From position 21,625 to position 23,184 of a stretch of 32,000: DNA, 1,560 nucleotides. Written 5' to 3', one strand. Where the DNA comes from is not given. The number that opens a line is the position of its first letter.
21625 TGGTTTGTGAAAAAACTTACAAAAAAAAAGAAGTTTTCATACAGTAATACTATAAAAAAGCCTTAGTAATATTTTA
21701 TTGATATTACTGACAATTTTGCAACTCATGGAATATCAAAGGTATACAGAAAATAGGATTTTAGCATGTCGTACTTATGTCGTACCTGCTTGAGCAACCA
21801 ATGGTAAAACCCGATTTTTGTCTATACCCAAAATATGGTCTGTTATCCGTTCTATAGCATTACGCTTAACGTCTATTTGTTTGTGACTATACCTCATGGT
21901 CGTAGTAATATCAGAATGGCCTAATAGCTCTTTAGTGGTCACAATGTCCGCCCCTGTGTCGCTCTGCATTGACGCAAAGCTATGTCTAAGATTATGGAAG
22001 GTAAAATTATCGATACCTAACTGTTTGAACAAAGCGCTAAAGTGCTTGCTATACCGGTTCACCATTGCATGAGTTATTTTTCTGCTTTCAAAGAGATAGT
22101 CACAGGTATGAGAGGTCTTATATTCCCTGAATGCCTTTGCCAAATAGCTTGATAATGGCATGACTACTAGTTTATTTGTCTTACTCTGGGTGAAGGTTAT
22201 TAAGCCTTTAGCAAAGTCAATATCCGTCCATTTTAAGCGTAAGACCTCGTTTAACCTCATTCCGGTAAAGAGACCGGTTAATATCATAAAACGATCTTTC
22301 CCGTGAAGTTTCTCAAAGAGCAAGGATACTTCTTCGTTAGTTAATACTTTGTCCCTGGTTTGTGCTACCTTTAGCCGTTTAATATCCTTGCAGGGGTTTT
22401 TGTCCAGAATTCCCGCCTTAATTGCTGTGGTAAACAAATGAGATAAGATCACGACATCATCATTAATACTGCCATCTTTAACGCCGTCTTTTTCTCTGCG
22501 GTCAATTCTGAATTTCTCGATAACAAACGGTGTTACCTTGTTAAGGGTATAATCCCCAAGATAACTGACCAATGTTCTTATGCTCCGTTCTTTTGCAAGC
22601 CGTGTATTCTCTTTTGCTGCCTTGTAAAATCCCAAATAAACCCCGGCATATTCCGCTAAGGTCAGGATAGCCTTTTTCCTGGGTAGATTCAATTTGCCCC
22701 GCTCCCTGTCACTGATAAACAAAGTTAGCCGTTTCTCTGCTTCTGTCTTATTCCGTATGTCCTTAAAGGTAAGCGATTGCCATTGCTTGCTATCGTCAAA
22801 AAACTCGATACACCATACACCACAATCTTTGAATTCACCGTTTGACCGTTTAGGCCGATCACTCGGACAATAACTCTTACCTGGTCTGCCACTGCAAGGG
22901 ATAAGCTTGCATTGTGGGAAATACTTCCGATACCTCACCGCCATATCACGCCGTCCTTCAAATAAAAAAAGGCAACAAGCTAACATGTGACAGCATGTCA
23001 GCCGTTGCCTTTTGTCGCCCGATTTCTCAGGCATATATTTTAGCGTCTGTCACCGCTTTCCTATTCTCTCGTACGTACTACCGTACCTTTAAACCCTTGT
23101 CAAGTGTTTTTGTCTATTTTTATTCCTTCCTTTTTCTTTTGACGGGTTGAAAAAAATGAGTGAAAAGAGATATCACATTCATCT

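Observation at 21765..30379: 8.6-kb integrative element with a satellite-like backbone and mostly uncharacterised cargo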

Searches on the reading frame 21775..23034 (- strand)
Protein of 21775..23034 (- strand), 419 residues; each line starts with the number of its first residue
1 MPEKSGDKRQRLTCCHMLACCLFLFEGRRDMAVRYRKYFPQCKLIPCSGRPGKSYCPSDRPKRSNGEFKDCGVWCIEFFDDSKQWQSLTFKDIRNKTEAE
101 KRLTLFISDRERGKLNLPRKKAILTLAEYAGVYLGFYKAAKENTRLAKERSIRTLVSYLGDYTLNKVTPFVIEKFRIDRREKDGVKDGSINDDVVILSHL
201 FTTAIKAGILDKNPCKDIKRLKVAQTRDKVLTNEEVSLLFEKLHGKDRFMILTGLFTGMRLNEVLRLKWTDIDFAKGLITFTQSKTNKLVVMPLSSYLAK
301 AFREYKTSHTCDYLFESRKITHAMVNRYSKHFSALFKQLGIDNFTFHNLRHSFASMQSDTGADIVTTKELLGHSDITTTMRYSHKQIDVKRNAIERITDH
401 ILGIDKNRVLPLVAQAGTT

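Call 10: search_protein_families(library=pfam, proteins=[window:21775-23034:-], max_evalue=0.01)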
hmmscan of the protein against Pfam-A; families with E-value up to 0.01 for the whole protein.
window:21775-23034:- (419 aa): 4 families
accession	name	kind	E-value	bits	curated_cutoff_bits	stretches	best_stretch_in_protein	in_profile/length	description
PF00589.27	Phage_integrase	-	3e-32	112.2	27.1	1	229-386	1-169/172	Phage integrase family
PF24624.1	Int_N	-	9e-08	33.2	27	1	145-222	23-100/100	Phage integrase, N-terminal domain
PF13102.12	Phage_int_SAM_5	-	6.9e-07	30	22.3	1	137-216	13-96/98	Phage integrase SAM-like domain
PF14659.12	Phage_int_SAM_3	-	0.00049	20.7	22.6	1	126-176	2-54/58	Phage integrase, N-terminal SAM-like domain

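Call 12: search_protein_families(library=phrogs, proteins=[window:21775-23034:-], max_evalue=0.01)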
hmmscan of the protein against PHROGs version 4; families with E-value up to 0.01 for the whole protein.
window:21775-23034:- (419 aa): 9 families
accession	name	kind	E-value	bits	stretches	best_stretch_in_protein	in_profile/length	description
phrog_1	-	integration and excision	4.1e-69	235.4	1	72-409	122-459/611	integrase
phrog_216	-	integration and excision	6.9e-45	154.4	1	194-397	19-236/301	integrase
phrog_7244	-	integration and excision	4.4e-13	50.1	1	139-311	90-261/263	integrase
phrog_7685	-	integration and excision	4.2e-10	40.6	1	287-397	126-235/240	integrase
phrog_7269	-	integration and excision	7.3e-09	36.4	1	323-395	8-79/89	integrase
phrog_35951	-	unknown function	9.4e-08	33.4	1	330-387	7-64/97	-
phrog_5830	-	integration and excision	8.9e-05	22.8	1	189-292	64-176/318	integrase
phrog_23271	-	unknown function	0.00085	20.2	1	345-386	10-51/67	-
phrog_22184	-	unknown function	0.0087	16.6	0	153-287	97-249/254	-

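Call 13: search_protein_families(library=padloc, proteins=[window:21775-23034:-], max_evalue=0.01)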
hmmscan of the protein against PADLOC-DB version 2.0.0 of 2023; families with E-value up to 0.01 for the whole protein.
window:21775-23034:- (419 aa): 0 families

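Call 17: find_encoding_contigs(protein=window:21775-23034:-, flank=10000, max_places=10)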
Protein window:21775-23034:- (419 aa): 6 contigs read that carry it; 6 places shown.
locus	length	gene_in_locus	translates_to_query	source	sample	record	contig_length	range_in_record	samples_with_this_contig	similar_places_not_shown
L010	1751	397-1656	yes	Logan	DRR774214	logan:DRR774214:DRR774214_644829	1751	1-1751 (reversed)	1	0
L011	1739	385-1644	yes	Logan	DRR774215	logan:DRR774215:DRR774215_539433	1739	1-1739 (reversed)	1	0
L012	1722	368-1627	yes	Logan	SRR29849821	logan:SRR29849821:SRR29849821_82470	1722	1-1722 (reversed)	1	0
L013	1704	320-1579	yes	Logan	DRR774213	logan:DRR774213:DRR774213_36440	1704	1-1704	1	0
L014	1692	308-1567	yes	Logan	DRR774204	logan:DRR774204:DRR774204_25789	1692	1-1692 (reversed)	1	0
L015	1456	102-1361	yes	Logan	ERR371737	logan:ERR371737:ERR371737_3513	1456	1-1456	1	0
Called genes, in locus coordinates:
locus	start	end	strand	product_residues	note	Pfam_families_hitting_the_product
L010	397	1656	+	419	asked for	PF13102:Phage_int_SAM_5 (faint), PF24624:Int_N (weak), PF00589:Phage_integrase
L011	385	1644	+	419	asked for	PF13102:Phage_int_SAM_5 (faint), PF24624:Int_N (weak), PF00589:Phage_integrase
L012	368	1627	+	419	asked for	PF13102:Phage_int_SAM_5 (faint), PF24624:Int_N (weak), PF00589:Phage_integrase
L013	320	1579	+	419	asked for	PF13102:Phage_int_SAM_5 (faint), PF24624:Int_N (weak), PF00589:Phage_integrase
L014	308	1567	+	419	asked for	PF13102:Phage_int_SAM_5 (faint), PF24624:Int_N (weak), PF00589:Phage_integrase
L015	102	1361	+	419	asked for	PF13102:Phage_int_SAM_5 (faint), PF24624:Int_N (weak), PF00589:Phage_integrase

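Call 25: find_homologous_proteins(query=window:21775-23034:-, max_evalue=1e-20)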
Query window:21775-23034:- (419 aa): 224 proteins with E <= 1e-20 among 3730 candidates; the best 120 are listed.
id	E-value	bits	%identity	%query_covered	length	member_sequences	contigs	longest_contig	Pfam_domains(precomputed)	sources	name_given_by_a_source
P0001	1.4e-270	915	100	96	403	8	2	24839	PF13102.13,PF00589.28,PF24624.2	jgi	jgi:integrase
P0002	1.0e-181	622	68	92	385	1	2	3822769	PF13102.13,PF00589.28,PF24624.2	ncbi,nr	ncbi:MAG: tyrosine-type recombinase/integrase [Candidatus Jettenia sp.]|nr:MAG: tyrosine-type recomb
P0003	1.3e-176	606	67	93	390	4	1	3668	PF13102.13,PF00589.28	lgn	-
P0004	3.0e-174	598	66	93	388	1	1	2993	PF14659.13,PF13102.13,PF00589.28,PF02899.24,PF24624.2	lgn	-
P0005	5.0e-170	584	66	93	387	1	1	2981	PF14659.13,PF13102.13,PF00589.28,PF24624.2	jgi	-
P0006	1.9e-169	582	65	93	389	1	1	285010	PF13102.13,PF00589.28,PF24624.2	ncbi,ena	-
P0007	1.5e-168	579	65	93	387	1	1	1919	PF14659.13,PF13102.13,PF00589.28,PF24624.2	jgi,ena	-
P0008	8.2e-168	577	65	93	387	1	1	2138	PF14659.13,PF13102.13,PF00589.28,PF24624.2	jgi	-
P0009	1.0e-167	576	65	93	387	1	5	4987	PF14659.13,PF13102.13,PF00589.28,PF24624.2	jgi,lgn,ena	-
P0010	1.2e-167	576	64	93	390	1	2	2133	PF14659.13,PF13102.13,PF00589.28,PF24624.2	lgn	-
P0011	1.1e-166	573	65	93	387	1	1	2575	PF14659.13,PF13102.13,PF00589.28,PF24624.2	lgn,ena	-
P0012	1.6e-166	572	64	93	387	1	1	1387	PF14659.13,PF13102.13,PF00589.28,PF24624.2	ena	-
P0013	5.9e-166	570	64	91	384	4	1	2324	PF13102.13,PF00589.28,PF24624.2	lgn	-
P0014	1.1e-162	560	61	93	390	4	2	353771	PF13102.13,PF00589.28,PF24624.2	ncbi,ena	-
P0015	1.8e-159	549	61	93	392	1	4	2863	PF14659.13,PF13102.13,PF00589.28,PF24624.2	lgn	-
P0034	9.2e-150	517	57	92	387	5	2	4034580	PF14659.13,PF13102.13,PF00589.28,PF24624.2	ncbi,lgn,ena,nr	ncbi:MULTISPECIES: tyrosine-type recombinase/integrase [Candidatus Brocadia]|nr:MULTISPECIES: site-s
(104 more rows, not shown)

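Call 26: find_encoding_contigs(protein=P0001, flank=10000, max_places=4)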
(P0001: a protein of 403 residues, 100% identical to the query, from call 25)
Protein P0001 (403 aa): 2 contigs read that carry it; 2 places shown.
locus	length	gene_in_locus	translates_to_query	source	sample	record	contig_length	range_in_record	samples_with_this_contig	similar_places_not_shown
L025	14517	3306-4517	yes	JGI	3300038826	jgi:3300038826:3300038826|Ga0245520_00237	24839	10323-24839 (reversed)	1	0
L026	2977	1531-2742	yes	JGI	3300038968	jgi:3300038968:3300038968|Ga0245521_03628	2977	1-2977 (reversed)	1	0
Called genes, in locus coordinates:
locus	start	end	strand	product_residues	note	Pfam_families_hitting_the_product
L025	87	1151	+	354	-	-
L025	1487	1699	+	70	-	PF12728:HTH_17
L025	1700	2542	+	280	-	PF02086:MethyltransfD12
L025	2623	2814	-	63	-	-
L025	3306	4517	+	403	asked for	PF13102:Phage_int_SAM_5 (faint), PF24624:Int_N (weak), PF00589:Phage_integrase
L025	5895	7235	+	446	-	PF02347:GDC-P, PF01053:Cys_Met_Meta_PP (weak), PF00266:Aminotran_5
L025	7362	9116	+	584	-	PF00989:PAS, PF13188:PAS_8 (faint), PF08448:PAS_4, PF13426:PAS_9, PF13185:GAF_2 (weak), PF00990:GGDEF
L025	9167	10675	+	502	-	PF02347:GDC-P, PF00266:Aminotran_5, PF21478:GcvP2_C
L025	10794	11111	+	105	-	-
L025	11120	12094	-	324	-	-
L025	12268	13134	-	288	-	PF00950:ABC-3, PF01032:FecCD (weak)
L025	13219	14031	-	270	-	PF00005:ABC_tran, PF13304:AAA_21 (faint)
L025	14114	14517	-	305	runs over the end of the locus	PF01297:ZnuA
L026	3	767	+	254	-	?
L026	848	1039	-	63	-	-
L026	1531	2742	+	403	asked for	PF13102:Phage_int_SAM_5 (faint), PF24624:Int_N (weak), PF00589:Phage_integrase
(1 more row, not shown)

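Call 27: find_encoding_contigs(protein=P0002, flank=10000, max_places=3)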
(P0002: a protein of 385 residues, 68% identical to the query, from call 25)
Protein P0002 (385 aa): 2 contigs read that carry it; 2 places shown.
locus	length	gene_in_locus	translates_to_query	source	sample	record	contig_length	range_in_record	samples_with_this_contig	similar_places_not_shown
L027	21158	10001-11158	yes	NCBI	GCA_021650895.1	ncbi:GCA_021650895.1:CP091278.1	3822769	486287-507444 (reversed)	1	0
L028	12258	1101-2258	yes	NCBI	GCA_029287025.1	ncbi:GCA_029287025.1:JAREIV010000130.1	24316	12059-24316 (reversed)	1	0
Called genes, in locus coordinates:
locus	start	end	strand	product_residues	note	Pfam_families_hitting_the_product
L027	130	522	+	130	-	-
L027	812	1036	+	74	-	-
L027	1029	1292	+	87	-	PF05016:ParE_toxin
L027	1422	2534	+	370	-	-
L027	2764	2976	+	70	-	-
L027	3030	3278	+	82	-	PF20600:ExoX-like_C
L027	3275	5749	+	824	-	PF08800:BT4734-like_N, PF08707:PriCT_2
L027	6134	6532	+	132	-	-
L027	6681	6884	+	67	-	PF12728:HTH_17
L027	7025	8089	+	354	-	PF02086:MethyltransfD12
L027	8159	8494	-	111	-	-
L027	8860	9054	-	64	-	-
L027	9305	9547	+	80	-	-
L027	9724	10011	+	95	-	-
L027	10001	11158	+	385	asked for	PF13102:Phage_int_SAM_5 (weak), PF24624:Int_N, PF00589:Phage_integrase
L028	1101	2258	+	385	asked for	PF13102:Phage_int_SAM_5 (weak), PF24624:Int_N, PF00589:Phage_integrase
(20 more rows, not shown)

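Call 28: find_encoding_contigs(protein=P0034, flank=10000, max_places=3)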
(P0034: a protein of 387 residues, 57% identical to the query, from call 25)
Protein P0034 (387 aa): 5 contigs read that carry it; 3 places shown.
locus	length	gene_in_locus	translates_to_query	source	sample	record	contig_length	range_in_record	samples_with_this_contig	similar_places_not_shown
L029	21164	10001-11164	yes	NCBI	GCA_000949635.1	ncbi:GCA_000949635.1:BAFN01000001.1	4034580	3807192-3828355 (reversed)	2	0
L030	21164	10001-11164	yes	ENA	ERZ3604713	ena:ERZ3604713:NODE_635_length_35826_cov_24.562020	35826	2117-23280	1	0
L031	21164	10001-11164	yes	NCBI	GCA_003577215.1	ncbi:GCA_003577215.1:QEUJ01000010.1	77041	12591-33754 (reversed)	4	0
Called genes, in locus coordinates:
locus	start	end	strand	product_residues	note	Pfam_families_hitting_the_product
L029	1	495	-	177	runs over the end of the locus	-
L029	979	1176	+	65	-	-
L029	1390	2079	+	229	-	-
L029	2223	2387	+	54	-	-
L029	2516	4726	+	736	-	PF01807:Zn_ribbon_DnaG, PF08706:D5_N, PF19263:DUF5906 (weak), PF03288:Pox_D5 (weak)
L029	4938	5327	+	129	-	-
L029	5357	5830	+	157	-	PF02732:ERCC4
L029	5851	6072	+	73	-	PF02229:PC4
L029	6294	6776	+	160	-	PF05119:Terminase_4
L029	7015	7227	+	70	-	PF12728:HTH_17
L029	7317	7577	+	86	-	-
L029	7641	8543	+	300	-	-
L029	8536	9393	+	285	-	PF02086:MethyltransfD12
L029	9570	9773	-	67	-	PF20482:DUF6722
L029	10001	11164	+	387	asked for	PF13102:Phage_int_SAM_5 (weak), PF14659:Phage_int_SAM_3 (weak), PF24624:Int_N, PF00589:Phage_integrase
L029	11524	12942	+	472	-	PF00224:PK, PF02887:PK_C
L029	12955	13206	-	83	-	-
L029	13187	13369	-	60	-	-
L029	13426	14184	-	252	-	PF02663:FmdE (faint)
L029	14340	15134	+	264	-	PF02621:VitK2_biosynth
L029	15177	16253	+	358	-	PF04055:Radical_SAM, PF19288:CofH_C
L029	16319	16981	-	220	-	PF00149:Metallophos, PF12850:Metallophos_2, PF14582:Metallophos_3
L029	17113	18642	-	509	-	PF00221:Lyase_aromatic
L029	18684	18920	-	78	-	-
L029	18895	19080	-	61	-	-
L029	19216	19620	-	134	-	PF16747:Adhesin_E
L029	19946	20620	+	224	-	PF03853:YjeF_N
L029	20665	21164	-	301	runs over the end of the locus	PF00989:PAS, PF13188:PAS_8 (weak), PF08448:PAS_4, PF13426:PAS_9, PF00990:GGDEF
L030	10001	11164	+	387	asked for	PF13102:Phage_int_SAM_5 (weak), PF14659:Phage_int_SAM_3 (weak), PF24624:Int_N, PF00589:Phage_integrase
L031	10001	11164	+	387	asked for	PF13102:Phage_int_SAM_5 (weak), PF14659:Phage_int_SAM_3 (weak), PF24624:Int_N, PF00589:Phage_integrase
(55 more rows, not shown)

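Call 31: find_related_loci(query=A1, collection=genome_contigs, flank=10000)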
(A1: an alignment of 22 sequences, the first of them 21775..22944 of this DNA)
Query A1 (389 aa) in genome_contigs; peptide patterns used: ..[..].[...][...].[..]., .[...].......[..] (x = any residue, [..] = any of these).
98 stretches matched a pattern; 35 encode a relative of the query (tblastn E <= 1e-3); 35 distinct loci.
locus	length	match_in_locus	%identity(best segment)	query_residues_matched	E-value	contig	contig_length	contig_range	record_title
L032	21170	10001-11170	64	1-389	7e-175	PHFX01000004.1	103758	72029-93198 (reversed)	MAG: Candidatus Brocadia sp. WS118 scaffold_6, whole genome shotgun sequence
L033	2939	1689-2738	69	1-350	5e-179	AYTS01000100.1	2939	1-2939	MAG: Candidatus Brocadia carolinensis isolate 26THWARD NODE_468_length_2939_cov_34.6949_ID_935, whole genome shotgun seq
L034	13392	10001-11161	61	1-386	1e-164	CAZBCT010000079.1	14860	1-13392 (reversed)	MAG TPA_asm: uncultured Candidatus Brocadia sp. isolate SRP323723_co1_49 genome assembly, contig: NODE_3323_length_14860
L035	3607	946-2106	61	1-389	7e-168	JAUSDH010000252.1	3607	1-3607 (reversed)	MAG: Candidatus Brocadiaceae bacterium isolate E14_concoct.bin.99 E14_k141_1112835, whole genome shotgun sequence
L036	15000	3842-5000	63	1-388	3e-158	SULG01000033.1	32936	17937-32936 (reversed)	MAG: Candidatus Jettenia ecosi isolate J2 contig00096, whole genome shotgun sequence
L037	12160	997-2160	59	1-388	2e-157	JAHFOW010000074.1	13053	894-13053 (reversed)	MAG: Planctomycetota bacterium isolate nzgw512 NODE_3217_length_13054_cov_6.077631, whole genome shotgun sequence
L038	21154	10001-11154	65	1-385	7e-156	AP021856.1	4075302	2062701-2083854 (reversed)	Candidatus Brocadia pituitae DNA, complete genome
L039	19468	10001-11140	58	1-377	3e-152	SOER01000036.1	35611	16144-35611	MAG: Candidatus Loosdrechtia aerotolerans isolate YC1 NODE_36_length_35611_cov_11.967056, whole genome shotgun sequence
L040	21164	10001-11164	59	1-388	5e-152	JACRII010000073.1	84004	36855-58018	MAG: Planctomycetota bacterium isolate NC_groundwater_1799_Pr3_B-0.1um_42_210 SR-2_scaffold_141_759198, whole genome sho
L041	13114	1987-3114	58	1-377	7e-146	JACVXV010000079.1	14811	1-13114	MAG: Candidatus Brocadiaceae bacterium isolate B4_bin.26 scaffold_619, whole genome shotgun sequence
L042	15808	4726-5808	58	1-358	2e-145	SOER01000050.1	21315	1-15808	MAG: Candidatus Loosdrechtia aerotolerans isolate YC1 NODE_50_length_21315_cov_11.069520, whole genome shotgun sequence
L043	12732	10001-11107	60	1-372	2e-142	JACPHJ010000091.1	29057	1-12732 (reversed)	MAG: Planctomycetota bacterium isolate NC_groundwater_411_Ag_B-0.1um_42_12 GD18-4_B1_scaffold_659435, whole genome shotg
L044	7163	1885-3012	56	1-377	3e-142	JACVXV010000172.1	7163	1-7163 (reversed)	MAG: Candidatus Brocadiaceae bacterium isolate B4_bin.26 scaffold_2734, whole genome shotgun sequence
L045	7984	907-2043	54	1-377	9e-142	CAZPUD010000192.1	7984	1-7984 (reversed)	MAG TPA_asm: uncultured candidatus Brocadiaceae bacterium isolate SRP093185_co1_14 genome assembly, contig: NODE_6819_le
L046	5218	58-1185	56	1-377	2e-140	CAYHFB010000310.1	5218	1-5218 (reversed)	MAG TPA_asm: uncultured candidatus Brocadiaceae bacterium isolate ERP119702_co1_214 genome assembly, contig: NODE_24201_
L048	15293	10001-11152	54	1-383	2e-137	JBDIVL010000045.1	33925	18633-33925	MAG: Candidatus Brocadiaceae bacterium isolate Bin_5 NODE_531_length_33925_cov_13.932600, whole genome shotgun sequence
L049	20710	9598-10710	55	1-372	5e-137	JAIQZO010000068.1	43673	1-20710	MAG: Candidatus Anammoxibacter sp. isolate OFTM134 OFTM134_67, whole genome shotgun sequence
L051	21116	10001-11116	53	1-372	3e-128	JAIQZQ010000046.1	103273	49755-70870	MAG: Candidatus Anammoxibacter sp. isolate OFTM214 OFTM214_45, whole genome shotgun sequence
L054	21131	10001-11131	53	1-372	4e-124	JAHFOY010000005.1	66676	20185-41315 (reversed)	MAG: Planctomycetota bacterium isolate nzgw514 NODE_313_length_66677_cov_3.986448, whole genome shotgun sequence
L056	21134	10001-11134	48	1-378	1e-117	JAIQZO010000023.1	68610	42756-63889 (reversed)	MAG: Candidatus Anammoxibacter sp. isolate OFTM134 OFTM134_22, whole genome shotgun sequence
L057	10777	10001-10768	63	1-258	2e-110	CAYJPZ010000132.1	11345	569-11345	MAG TPA_asm: uncultured candidatus Brocadiaceae bacterium isolate ERP124720_co1_183 genome assembly, contig: NODE_6731_l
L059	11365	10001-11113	46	1-371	4e-110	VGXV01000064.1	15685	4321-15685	MAG: Planctomycetota bacterium isolate K_DeepCast_100m_m2_328 K_DeepCast_100m_m2_328_Ga0194127_10005081, whole genome sh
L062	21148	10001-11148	55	1-385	3e-134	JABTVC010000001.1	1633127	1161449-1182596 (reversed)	MAG: Planctomycetia bacterium isolate H5_AMX3 seq001, whole genome shotgun sequence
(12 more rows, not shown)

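Call 42: search_protein_families(library=pfam, proteins=[L040:4073-5239:+, L062:3909-4769:+, L059:2522-3574:+, L034:4198-5322:+, L049:3597-4709:+, L054:2456-3373:+, L057:6684-7226:+, L043:6166-6762:+, L029:7224-7577:+, L059:3896-4636:+], max_evalue=0.05)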
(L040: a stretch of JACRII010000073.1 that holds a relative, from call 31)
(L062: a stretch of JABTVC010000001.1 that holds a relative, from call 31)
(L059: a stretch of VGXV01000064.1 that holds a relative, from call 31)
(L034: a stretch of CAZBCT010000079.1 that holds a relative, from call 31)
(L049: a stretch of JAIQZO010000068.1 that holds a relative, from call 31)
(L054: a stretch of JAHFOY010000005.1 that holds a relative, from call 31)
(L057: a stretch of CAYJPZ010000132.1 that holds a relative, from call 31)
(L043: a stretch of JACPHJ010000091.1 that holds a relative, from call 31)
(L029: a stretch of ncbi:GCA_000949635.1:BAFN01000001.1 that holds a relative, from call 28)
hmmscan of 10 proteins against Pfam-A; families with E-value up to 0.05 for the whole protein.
L040:4073-5239:+ (388 aa): 0 families

L062:3909-4769:+ (286 aa): 0 families

L059:2522-3574:+ (350 aa): 0 families

L034:4198-5322:+ (374 aa): 0 families

L049:3597-4709:+ (370 aa): 0 families

L054:2456-3373:+ (305 aa): 1 family
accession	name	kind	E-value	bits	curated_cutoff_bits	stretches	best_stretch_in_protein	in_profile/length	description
PF25557.1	GAUT_1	-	0.01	16.5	22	0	153-176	8-31/77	Galacturonosyltransferase domain 1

L057:6684-7226:+ (180 aa): 0 families

L043:6166-6762:+ (198 aa): 2 families
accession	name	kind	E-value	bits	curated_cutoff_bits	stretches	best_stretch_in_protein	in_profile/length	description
PF12026.14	CAS_C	-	0.0074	16.6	25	1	62-158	23-119/197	Crk-Associated Substrate C-terminal domain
PF11932.13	DUF3450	-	0.0097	15.7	32.6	0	83-147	55-119/241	Protein of unknown function (DUF3450)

L029:7224-7577:+ (117 aa): 0 families

L059:3896-4636:+ (246 aa): 0 families
